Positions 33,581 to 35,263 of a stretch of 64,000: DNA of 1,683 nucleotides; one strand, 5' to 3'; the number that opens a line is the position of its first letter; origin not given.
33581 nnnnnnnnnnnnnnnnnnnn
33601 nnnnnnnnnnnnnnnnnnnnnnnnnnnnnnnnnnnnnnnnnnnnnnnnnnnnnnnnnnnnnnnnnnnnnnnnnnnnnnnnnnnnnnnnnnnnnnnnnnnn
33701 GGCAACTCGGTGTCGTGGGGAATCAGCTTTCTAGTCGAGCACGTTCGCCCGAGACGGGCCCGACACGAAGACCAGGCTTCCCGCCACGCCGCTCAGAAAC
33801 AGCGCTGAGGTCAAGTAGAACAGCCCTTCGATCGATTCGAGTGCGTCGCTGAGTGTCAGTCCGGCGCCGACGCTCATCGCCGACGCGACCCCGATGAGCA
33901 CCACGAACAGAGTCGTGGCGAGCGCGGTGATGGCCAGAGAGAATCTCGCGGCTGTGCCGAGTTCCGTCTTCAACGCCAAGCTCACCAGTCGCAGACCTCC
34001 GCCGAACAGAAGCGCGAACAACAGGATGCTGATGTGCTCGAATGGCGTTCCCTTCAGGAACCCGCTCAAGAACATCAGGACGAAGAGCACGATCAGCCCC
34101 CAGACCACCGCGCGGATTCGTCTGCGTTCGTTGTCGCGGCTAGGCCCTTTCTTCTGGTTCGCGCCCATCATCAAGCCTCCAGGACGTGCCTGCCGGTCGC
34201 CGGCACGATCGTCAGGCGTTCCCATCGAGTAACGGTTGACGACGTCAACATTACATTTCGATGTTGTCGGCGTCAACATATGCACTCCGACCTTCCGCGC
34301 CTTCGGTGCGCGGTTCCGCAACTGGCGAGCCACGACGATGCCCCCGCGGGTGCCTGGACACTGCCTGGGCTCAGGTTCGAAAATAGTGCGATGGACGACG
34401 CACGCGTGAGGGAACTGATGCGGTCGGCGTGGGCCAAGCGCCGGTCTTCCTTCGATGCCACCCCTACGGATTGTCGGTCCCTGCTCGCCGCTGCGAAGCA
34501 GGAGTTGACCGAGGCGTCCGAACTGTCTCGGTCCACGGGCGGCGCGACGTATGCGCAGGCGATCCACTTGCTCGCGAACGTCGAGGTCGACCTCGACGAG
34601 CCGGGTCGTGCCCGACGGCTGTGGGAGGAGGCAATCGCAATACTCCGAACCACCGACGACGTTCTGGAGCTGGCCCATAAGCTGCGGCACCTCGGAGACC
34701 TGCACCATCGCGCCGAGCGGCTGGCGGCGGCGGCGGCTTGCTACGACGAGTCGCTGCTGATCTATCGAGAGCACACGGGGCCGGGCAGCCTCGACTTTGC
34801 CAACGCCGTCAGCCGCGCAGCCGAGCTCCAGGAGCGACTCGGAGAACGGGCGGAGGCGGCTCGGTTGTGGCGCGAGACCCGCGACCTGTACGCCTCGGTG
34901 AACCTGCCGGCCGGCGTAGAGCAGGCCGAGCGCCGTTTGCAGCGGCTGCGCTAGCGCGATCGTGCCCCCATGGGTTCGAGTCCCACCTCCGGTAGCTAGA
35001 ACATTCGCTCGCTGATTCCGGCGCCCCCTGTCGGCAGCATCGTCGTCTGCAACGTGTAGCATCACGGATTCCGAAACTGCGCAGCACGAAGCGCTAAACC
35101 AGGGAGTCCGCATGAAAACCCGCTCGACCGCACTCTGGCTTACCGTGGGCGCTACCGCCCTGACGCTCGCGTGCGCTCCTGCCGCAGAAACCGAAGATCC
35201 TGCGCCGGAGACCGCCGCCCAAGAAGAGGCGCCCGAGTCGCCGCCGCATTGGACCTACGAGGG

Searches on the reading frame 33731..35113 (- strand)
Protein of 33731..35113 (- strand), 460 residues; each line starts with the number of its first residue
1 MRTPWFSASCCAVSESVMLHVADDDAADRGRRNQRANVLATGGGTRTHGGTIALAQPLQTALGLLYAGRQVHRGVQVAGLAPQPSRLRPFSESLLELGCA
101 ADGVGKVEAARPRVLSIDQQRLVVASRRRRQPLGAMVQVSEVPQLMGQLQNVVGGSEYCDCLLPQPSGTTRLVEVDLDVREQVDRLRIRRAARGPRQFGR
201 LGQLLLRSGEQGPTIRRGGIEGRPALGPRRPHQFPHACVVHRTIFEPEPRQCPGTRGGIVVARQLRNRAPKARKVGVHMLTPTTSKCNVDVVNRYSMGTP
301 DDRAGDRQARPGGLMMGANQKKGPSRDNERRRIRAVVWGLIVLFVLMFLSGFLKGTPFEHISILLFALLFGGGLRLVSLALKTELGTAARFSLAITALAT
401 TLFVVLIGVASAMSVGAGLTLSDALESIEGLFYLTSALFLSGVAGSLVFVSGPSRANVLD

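Call 11: search_protein_families(library=pfam, proteins=[window:33731-35113:-], max_evalue=0.01)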
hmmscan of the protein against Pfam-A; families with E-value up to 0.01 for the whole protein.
window:33731-35113:- (460 aa): 1 family
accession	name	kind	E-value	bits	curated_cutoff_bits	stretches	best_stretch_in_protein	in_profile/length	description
PF01292.26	Ni_hydr_CYTB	-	0.0013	19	30.1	0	299-354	67-121/179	Prokaryotic cytochrome b561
